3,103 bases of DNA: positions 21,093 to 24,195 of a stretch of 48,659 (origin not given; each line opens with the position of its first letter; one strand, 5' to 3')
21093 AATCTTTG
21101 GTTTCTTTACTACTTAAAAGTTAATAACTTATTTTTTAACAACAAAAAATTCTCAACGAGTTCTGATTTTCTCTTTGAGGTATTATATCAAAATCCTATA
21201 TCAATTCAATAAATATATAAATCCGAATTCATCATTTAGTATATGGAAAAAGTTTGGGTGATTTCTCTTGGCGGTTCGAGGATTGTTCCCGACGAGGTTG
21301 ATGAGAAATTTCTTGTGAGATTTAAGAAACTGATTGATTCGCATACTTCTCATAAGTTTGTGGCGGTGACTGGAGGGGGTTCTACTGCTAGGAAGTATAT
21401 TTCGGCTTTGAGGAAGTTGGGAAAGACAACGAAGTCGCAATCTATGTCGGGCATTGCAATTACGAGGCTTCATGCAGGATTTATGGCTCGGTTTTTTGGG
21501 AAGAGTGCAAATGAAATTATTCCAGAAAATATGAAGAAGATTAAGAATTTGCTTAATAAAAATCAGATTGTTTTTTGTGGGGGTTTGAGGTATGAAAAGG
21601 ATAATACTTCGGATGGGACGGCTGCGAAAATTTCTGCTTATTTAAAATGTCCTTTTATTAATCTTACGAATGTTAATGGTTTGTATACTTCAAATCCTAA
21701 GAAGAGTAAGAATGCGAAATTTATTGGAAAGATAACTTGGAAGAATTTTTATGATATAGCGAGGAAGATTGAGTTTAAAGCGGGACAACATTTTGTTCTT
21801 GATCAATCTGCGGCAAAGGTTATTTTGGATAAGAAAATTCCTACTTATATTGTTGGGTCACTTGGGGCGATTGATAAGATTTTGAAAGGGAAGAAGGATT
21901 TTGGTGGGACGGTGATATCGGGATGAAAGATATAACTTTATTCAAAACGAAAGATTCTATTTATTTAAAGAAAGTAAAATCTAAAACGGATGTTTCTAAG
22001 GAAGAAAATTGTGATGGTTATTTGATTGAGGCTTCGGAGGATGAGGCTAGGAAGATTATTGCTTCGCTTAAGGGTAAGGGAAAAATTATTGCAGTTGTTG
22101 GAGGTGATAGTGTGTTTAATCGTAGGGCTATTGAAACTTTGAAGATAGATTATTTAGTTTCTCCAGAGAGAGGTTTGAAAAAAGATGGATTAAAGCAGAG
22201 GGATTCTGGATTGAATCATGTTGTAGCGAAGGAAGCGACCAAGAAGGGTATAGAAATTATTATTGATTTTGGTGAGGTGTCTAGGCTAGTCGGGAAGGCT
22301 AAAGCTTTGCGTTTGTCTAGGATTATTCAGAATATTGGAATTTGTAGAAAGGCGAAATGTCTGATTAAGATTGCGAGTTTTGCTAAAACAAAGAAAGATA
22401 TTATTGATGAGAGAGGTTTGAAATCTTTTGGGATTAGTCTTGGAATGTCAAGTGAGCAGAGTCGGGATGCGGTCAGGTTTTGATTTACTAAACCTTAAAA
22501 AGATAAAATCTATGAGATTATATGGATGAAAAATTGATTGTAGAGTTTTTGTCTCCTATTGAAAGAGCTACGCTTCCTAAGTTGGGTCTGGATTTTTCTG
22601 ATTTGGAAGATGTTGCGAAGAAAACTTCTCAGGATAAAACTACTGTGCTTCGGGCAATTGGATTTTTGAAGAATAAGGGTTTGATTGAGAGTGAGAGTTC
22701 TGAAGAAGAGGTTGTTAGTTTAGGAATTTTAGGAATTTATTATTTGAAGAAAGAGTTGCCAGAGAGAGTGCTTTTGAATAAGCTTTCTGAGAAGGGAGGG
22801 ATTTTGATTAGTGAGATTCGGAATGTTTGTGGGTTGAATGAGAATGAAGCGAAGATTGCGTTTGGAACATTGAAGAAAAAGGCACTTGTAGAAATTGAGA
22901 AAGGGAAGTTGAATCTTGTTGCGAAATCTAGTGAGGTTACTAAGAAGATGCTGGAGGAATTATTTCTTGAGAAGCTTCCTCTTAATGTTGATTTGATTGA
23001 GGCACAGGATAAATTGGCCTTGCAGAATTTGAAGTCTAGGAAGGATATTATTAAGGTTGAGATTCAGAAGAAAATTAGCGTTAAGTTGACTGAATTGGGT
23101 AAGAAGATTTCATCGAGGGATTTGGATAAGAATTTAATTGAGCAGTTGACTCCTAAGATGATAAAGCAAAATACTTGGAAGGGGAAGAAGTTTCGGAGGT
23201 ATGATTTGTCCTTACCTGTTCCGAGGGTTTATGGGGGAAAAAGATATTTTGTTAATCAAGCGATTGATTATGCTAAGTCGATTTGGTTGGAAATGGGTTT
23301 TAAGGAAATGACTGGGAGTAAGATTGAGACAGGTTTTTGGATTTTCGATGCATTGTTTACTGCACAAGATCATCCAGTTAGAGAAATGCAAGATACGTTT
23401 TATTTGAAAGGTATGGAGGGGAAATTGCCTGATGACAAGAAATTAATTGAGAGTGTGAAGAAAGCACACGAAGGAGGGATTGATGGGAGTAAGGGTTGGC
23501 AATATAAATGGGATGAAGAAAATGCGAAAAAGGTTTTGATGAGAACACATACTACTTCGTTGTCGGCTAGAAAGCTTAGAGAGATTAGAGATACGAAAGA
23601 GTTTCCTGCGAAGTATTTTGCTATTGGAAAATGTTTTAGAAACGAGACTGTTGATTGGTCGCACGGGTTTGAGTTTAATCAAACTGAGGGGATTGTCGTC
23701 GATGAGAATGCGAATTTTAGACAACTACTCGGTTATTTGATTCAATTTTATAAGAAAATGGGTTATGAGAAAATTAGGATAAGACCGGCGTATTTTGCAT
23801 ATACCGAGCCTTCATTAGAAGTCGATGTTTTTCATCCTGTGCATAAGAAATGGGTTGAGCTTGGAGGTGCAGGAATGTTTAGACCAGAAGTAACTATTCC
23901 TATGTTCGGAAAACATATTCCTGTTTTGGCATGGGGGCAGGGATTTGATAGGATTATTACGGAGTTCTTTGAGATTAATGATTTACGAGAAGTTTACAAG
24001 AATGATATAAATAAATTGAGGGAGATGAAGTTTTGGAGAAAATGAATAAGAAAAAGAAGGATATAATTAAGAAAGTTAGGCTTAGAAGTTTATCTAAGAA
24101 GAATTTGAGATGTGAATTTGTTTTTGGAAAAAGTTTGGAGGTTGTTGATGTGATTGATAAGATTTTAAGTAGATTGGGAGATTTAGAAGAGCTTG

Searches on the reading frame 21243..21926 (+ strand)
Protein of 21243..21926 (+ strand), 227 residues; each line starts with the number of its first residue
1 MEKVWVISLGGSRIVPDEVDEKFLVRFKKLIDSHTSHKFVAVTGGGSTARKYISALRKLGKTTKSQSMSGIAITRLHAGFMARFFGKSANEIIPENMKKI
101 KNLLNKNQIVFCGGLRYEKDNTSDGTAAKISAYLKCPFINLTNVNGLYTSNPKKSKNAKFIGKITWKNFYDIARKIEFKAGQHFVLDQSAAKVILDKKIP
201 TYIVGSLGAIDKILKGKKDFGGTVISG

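Call 11: search_protein_families(library=pfam, proteins=[window:21243-21926:+], max_evalue=0.01)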
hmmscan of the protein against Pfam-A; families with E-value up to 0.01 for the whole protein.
window:21243-21926:+ (227 aa): 1 family
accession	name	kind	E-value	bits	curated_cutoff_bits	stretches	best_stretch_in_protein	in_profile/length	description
PF00696.33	AA_kinase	-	8.2e-25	88.3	24.9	1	3-204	1-233/234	Amino acid kinase family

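Call 81: search_protein_families(library=ncbifam, proteins=[window:21243-21926:+], max_evalue=0.01)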
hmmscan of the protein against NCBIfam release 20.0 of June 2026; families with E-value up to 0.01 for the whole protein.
window:21243-21926:+ (227 aa): 19 families
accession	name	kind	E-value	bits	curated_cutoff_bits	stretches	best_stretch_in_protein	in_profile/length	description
TIGR02076.1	pyrH_arch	equivalog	5.5e-47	160.2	158.05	1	6-216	2-214/222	UMP kinase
TIGR02075.1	pyrH_bact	equivalog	2.1e-09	37.4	243.9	1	96-219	110-228/233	UMP kinase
NF006068.0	PRK08210.1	equivalog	2.1e-06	27.1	474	1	59-175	86-211/405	aspartate kinase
TIGR00656.1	asp_kin_monofn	equivalog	3.8e-06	26.2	402.25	1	96-174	124-212/407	aspartate kinase, monofunctional class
NF040647.1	IPPK_Arch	equivalog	8.9e-06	25.1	120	1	124-168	155-200/259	isopentenyl phosphate kinase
TIGR00657.1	asp_kinases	subfamily_domain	1.6e-05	24.2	208.7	1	121-174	192-246/442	aspartate kinase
NF005156.0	PRK06635.1-5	equivalog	0.00011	21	594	1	61-173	83-204/411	aspartate kinase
NF005154.0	PRK06635.1-2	equivalog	0.00071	19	376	1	123-174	154-206/407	aspartate kinase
NF005155.0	PRK06635.1-4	equivalog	0.00094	18.3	346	1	95-173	116-204/407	aspartate kinase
NF006459.0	PRK08841.1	equivalog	0.001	18.1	535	1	97-175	120-208/395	aspartate kinase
NF006959.0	PRK09436.1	equivalog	0.0012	16.9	726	1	121-171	205-256/819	bifunctional aspartate kinase/homoserine dehydrogenase I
NF006540.0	PRK09034.1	equivalog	0.0013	17.4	434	1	88-201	155-272/454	aspartate kinase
NF006515.0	PRK08961.1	equivalog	0.0016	16.4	802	1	49-173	150-266/861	bifunctional aspartate kinase/diaminopimelate decarboxylase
NF005158.0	PRK06635.2-2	equivalog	0.0019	17.2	717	1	122-203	155-231/401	aspartate kinase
NF006234.1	PRK08373.1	subfamily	0.0024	17.1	237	1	122-191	187-256/338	aspartate kinase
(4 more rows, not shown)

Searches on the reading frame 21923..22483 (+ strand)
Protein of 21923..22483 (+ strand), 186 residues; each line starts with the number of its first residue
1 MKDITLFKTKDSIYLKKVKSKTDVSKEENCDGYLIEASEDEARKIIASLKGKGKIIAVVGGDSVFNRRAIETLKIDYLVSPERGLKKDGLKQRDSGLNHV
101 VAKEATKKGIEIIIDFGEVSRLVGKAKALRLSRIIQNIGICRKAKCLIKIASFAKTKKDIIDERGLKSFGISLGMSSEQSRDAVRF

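Call 11: search_protein_families(library=pfam, proteins=[window:21923-22483:+], max_evalue=0.01)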
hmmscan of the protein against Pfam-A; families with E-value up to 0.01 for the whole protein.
window:21923-22483:+ (186 aa): 1 family
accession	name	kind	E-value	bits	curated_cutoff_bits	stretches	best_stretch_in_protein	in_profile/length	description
PF01876.22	RNase_P_p30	-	1.1e-14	54.8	35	1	35-185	71-212/214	RNase P subunit p30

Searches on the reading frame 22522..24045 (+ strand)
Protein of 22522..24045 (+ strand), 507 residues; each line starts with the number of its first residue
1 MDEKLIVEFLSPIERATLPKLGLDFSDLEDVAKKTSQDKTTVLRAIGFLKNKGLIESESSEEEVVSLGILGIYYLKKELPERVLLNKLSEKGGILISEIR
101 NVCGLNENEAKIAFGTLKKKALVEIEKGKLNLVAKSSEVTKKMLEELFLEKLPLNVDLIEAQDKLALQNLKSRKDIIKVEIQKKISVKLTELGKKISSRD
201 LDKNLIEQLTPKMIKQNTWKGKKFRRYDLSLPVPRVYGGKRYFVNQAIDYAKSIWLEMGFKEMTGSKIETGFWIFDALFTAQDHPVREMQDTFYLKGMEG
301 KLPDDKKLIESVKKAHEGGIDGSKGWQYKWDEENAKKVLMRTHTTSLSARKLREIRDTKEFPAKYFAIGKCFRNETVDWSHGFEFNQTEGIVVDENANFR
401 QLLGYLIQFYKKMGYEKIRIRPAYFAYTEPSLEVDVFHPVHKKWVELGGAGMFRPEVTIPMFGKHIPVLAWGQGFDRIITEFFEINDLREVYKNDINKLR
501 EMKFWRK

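Call 11: search_protein_families(library=pfam, proteins=[window:22522-24045:+], max_evalue=0.01)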
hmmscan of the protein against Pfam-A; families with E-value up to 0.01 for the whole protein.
window:22522-24045:+ (507 aa): 3 families
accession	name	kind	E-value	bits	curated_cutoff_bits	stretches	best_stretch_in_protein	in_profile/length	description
PF01409.25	tRNA-synt_2d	-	7e-77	258.7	19.8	1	227-501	2-245/246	tRNA synthetases class II core domain (F)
PF00587.30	tRNA-synt_2b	-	2.1e-05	25.1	29.3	1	328-449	1-133/179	tRNA synthetase class II core domain (G, H, P, S and T)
PF00152.25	tRNA-synt_2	-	0.00051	19.7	25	1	364-389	93-118/308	tRNA synthetases class II (D, K and N)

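Call 17: find_related_loci(query=window:22522-24045:+, collection=genome_contigs, flank=6000)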
Query window:22522-24045:+ (507 aa) in genome_contigs; peptide patterns used: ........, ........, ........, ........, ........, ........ (x = any residue, [..] = any of these).
196 stretches matched a pattern; 126 encode a relative of the query (tblastn E <= 1e-3); the best 80 are kept; 80 distinct loci.
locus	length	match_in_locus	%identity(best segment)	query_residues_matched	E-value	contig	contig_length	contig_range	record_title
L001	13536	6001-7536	88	1-507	0e+0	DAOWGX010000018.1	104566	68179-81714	MAG TPA_asm: Nanoarchaeota archaeon isolate CSMAG_2002 CSMAG_2002_k141_1909344_length_104566_cov_12.7037, whole genome s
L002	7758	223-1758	86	1-507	0e+0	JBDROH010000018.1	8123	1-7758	MAG: archaeon isolate MEGAHIT-group-1.942 k141_13771213, whole genome shotgun sequence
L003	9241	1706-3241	86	1-507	0e+0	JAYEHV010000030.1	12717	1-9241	MAG: Nanoarchaeota archaeon isolate MAG208 MAG208_30, whole genome shotgun sequence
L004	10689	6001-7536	85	1-507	0e+0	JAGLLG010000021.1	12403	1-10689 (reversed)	MAG: Candidatus Pacearchaeota archaeon isolate RS_5_10 ROV157_5.bin.10.fa_21, whole genome shotgun sequence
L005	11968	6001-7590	78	1-507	0e+0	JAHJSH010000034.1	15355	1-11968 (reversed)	MAG: Nanoarchaeota archaeon isolate OS_PC_MetaG.mb.194 OS_PC_MetaG.mb.194_k141_719941, whole genome shotgun sequence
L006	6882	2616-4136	78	1-507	0e+0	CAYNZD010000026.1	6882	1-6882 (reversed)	MAG TPA_asm: Candidatus Woesearchaeota archaeon isolate binchicken_co243_24 genome assembly, contig: NODE_10625_length_6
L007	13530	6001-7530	76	2-506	0e+0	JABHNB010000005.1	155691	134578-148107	MAG: archaeon isolate SI037S2_bin81 k141_755266, whole genome shotgun sequence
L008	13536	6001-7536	78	1-507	0e+0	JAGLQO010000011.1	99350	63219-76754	MAG: Candidatus Pacearchaeota archaeon isolate RS_8_59 ROV157_8.bin.59.fa_11, whole genome shotgun sequence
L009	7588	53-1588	77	1-507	0e+0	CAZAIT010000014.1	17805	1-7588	MAG TPA_asm: Candidatus Woesearchaeota archaeon isolate binchicken_co181_108 genome assembly, contig: NODE_5217_length_1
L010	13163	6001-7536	77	1-507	0e+0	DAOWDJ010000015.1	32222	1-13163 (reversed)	MAG TPA_asm: archaeon isolate CSMAG_1910 CSMAG_1910_k141_1969755_length_32222_cov_9.0000, whole genome shotgun sequence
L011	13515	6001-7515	77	1-506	0e+0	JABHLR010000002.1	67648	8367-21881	MAG: archaeon isolate SI037S2_bin49 k141_355644, whole genome shotgun sequence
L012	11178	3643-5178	76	1-507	0e+0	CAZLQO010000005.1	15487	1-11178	MAG TPA_asm: Candidatus Woesearchaeota archaeon isolate SRP178699_co1_15 genome assembly, contig: NODE_4897_length_15487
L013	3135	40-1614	75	1-507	0e+0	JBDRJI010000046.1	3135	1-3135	MAG: archaeon isolate MEGAHIT-group-1.64 k141_8307868, whole genome shotgun sequence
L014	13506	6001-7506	75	1-507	0e+0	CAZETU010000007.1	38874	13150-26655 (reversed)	MAG TPA_asm: Candidatus Woesearchaeota archaeon isolate binchicken_co243_217 genome assembly, contig: NODE_645_length_38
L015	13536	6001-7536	72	1-507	0e+0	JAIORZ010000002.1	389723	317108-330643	MAG: archaeon isolate SMBSF31 20075_Bin_5_contigs_1_c_000000000002, whole genome shotgun sequence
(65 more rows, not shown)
